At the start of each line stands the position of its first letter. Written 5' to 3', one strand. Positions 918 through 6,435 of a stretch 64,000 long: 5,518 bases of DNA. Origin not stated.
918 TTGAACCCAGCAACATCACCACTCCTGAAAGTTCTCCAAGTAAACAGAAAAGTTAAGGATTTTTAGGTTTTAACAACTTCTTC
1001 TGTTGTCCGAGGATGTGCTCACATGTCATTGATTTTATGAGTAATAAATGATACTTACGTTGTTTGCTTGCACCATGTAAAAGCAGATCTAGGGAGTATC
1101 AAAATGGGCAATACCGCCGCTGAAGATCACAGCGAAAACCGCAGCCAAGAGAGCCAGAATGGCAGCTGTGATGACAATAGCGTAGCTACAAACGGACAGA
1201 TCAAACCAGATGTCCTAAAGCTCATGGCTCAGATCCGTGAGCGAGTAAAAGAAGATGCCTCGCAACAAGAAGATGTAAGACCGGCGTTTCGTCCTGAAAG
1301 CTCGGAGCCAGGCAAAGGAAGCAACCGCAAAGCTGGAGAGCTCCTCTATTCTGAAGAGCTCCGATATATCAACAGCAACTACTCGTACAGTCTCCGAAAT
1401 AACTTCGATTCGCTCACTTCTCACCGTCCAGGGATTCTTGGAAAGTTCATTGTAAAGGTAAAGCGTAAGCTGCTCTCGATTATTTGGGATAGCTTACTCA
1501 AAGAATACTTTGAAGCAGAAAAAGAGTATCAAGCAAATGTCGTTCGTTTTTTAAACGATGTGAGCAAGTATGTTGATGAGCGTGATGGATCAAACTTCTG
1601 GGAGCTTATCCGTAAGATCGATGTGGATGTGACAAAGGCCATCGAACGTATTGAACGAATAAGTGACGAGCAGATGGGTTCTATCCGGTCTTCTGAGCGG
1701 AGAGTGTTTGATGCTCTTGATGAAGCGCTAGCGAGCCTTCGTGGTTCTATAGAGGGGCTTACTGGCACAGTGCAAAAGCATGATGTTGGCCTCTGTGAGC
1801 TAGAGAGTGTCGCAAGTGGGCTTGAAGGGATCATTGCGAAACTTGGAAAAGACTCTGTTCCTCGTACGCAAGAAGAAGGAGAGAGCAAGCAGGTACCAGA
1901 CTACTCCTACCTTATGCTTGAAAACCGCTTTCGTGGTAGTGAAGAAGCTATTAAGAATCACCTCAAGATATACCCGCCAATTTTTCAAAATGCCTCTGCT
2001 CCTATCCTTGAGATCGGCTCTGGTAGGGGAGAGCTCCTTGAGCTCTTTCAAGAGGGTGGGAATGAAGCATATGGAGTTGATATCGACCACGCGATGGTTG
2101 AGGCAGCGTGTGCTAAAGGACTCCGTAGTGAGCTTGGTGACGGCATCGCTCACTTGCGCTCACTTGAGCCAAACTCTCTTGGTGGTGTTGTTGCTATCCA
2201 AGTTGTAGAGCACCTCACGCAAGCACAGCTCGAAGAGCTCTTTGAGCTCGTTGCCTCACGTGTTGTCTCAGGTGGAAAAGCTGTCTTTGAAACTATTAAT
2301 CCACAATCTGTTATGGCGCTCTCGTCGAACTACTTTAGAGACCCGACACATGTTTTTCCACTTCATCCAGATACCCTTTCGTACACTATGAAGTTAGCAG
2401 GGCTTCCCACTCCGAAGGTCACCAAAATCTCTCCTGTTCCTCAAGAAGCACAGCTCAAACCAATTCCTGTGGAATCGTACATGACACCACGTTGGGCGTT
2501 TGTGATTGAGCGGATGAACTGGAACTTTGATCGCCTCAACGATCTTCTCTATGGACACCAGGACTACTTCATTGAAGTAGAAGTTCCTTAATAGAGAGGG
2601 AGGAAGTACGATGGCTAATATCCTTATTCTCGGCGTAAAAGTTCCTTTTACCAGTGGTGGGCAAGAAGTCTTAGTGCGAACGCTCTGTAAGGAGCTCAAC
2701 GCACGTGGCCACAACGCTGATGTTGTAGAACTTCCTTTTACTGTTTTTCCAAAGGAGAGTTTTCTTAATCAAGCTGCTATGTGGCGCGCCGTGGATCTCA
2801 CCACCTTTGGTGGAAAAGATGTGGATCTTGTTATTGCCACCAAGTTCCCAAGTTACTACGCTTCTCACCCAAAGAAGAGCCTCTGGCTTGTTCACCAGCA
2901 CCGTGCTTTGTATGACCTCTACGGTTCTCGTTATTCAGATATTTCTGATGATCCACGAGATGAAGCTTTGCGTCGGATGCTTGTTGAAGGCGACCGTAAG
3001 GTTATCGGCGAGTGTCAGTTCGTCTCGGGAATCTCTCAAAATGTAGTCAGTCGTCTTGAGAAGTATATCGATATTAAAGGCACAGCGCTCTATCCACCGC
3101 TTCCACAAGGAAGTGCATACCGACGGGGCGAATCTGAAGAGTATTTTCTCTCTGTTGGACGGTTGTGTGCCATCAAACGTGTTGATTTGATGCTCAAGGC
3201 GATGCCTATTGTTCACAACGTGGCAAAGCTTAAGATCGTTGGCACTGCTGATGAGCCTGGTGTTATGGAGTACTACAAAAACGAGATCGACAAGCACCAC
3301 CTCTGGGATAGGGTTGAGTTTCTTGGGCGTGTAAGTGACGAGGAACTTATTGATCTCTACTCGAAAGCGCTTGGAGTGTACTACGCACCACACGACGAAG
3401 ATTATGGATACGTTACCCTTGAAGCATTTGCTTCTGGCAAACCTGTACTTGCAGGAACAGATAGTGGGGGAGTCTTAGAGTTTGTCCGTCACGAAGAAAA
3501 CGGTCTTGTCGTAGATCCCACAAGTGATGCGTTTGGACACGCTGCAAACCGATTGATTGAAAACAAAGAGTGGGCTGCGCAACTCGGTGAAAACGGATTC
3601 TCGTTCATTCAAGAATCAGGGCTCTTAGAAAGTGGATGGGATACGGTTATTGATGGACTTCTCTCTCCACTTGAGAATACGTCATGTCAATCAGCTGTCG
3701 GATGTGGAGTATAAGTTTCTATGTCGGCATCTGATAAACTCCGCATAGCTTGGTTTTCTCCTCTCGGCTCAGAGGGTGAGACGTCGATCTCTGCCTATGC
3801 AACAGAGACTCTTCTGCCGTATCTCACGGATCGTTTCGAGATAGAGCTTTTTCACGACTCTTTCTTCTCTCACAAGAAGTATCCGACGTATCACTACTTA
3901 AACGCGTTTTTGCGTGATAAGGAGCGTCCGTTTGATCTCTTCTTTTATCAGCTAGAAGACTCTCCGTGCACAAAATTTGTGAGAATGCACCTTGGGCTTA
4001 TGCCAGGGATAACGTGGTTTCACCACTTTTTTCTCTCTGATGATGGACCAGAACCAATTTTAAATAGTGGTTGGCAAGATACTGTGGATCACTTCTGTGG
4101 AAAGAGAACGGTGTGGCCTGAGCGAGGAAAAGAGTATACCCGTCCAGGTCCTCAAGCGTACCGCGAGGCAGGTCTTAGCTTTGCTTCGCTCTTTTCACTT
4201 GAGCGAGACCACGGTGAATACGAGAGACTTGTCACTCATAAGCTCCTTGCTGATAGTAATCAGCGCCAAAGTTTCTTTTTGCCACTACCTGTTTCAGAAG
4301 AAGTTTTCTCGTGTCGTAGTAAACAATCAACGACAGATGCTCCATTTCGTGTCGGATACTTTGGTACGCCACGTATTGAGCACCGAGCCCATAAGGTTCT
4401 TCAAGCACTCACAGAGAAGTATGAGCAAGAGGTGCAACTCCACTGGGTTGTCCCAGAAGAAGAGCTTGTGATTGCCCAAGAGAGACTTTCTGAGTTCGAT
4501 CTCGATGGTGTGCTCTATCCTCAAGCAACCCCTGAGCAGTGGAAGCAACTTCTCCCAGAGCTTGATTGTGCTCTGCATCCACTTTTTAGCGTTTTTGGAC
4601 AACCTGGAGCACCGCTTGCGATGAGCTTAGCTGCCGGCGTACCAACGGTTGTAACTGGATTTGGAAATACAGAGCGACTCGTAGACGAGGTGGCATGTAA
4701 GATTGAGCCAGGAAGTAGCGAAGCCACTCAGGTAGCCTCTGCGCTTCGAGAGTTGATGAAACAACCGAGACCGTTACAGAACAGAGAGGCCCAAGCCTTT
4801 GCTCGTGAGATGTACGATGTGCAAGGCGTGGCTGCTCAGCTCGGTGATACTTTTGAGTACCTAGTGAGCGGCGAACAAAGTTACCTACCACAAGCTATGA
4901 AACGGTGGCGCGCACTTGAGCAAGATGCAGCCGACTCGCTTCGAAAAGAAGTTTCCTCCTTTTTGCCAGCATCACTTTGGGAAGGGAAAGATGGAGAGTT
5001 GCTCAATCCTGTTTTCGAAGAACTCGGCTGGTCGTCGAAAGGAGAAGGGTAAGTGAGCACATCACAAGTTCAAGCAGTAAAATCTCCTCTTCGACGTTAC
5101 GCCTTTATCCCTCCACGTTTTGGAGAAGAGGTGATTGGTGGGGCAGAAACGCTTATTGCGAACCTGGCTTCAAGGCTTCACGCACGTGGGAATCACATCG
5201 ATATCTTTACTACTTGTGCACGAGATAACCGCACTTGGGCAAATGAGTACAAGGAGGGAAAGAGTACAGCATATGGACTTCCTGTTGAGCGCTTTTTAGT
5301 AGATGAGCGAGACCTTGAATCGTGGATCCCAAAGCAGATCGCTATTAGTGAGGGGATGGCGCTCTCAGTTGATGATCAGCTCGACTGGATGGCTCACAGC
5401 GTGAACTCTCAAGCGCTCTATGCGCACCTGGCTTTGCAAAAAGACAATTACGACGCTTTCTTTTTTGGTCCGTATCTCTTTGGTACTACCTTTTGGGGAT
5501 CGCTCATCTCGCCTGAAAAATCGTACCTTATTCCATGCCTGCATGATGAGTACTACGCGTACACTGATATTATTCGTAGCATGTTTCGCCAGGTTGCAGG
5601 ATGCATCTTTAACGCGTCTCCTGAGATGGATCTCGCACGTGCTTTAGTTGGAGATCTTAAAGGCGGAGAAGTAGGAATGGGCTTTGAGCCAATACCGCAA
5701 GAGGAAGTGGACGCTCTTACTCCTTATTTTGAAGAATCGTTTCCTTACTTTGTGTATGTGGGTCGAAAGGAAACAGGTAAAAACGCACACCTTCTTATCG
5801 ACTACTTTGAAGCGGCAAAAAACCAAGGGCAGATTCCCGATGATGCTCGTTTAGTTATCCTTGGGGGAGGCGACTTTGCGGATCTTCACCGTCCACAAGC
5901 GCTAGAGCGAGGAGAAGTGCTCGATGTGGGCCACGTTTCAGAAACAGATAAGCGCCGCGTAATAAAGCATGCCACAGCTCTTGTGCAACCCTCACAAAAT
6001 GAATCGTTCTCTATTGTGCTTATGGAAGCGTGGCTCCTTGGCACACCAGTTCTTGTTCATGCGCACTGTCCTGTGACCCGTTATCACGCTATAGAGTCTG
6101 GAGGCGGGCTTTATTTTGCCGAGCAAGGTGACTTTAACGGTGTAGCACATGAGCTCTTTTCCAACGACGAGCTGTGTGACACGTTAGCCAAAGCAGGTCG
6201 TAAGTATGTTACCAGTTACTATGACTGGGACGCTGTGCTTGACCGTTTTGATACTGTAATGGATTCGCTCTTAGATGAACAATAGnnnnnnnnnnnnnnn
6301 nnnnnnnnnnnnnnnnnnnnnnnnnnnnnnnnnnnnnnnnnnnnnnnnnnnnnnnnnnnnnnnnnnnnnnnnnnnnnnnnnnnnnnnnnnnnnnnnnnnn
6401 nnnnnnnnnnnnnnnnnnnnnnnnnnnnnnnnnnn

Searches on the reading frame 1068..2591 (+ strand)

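Call 48: search_protein_families(library=pfam, proteins=[window:1068-2591:+], max_evalue=0.001)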
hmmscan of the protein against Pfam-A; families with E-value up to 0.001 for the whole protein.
window:1068-2591:+ (507 aa): 5 families
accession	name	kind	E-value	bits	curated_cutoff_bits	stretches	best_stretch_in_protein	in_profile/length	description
PF13489.12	Methyltransf_23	-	3.2e-10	40.4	27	1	292-446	7-159/164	Methyltransferase domain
PF08241.18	Methyltransf_11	-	1e-07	32.9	21.2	1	314-406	1-94/95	Methyltransferase domain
PF13649.12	Methyltransf_25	-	1.4e-07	32.5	27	1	313-403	1-97/97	Methyltransferase domain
PF08242.18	Methyltransf_12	-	1.2e-05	26.4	30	1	314-404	1-97/98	Methyltransferase domain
PF07021.18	MetW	-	0.0001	22.4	21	1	311-386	15-91/193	Methionine biosynthesis protein MetW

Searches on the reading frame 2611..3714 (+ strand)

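Call 48: search_protein_families(library=pfam, proteins=[window:2611-3714:+], max_evalue=0.001)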
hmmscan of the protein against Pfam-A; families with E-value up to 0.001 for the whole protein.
window:2611-3714:+ (367 aa): 2 families
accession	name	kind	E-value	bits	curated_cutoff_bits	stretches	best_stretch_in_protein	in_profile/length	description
PF00534.26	Glycos_transf_1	-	2.3e-31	109.1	26.4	1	173-329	12-169/172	Glycosyl transferases group 1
PF13692.12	Glyco_trans_1_4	-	1e-22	81.4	27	1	178-318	3-142/142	Glycosyl transferases group 1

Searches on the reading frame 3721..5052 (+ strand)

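Call 48: search_protein_families(library=pfam, proteins=[window:3721-5052:+], max_evalue=0.001)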
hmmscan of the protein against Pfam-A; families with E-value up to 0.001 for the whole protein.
window:3721-5052:+ (443 aa): 1 family
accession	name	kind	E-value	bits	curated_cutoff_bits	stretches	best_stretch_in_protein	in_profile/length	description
PF13692.12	Glyco_trans_1_4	-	0.00018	22.2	27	1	212-347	5-141/142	Glycosyl transferases group 1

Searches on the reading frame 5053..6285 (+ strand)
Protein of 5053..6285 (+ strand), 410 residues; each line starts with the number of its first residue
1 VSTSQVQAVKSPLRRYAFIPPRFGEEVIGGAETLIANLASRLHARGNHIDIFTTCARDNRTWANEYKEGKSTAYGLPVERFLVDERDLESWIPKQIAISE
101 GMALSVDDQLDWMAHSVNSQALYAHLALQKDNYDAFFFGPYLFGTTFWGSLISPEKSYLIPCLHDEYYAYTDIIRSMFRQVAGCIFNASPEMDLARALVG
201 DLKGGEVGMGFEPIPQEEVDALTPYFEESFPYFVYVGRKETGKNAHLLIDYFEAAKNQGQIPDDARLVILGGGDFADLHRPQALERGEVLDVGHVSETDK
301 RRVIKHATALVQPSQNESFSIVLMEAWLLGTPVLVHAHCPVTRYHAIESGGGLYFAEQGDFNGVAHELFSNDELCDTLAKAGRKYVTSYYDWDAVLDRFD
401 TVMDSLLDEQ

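Call 48: search_protein_families(library=pfam, proteins=[window:5053-6285:+], max_evalue=0.001)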
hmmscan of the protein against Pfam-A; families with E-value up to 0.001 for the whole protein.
window:5053-6285:+ (410 aa): 5 families
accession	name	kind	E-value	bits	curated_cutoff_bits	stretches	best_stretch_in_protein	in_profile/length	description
PF00534.26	Glycos_transf_1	-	1.1e-18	67.8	26.4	1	228-384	13-171/172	Glycosyl transferases group 1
PF13692.12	Glyco_trans_1_4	-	2.3e-14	54.3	27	1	231-340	2-110/142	Glycosyl transferases group 1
PF13439.12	Glyco_transf_4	-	5.1e-05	23.8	28.5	0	28-65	1-36/170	Glycosyltransferase Family 4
PF20706.3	GT4-conflict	-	0.00024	20.6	26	1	227-339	194-314/385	Family 4 Glycosyltransferase in conflict systems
PF13524.12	Glyco_trans_1_2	-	0.00065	20.1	25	1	266-398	16-141/144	Glycosyl transferase-like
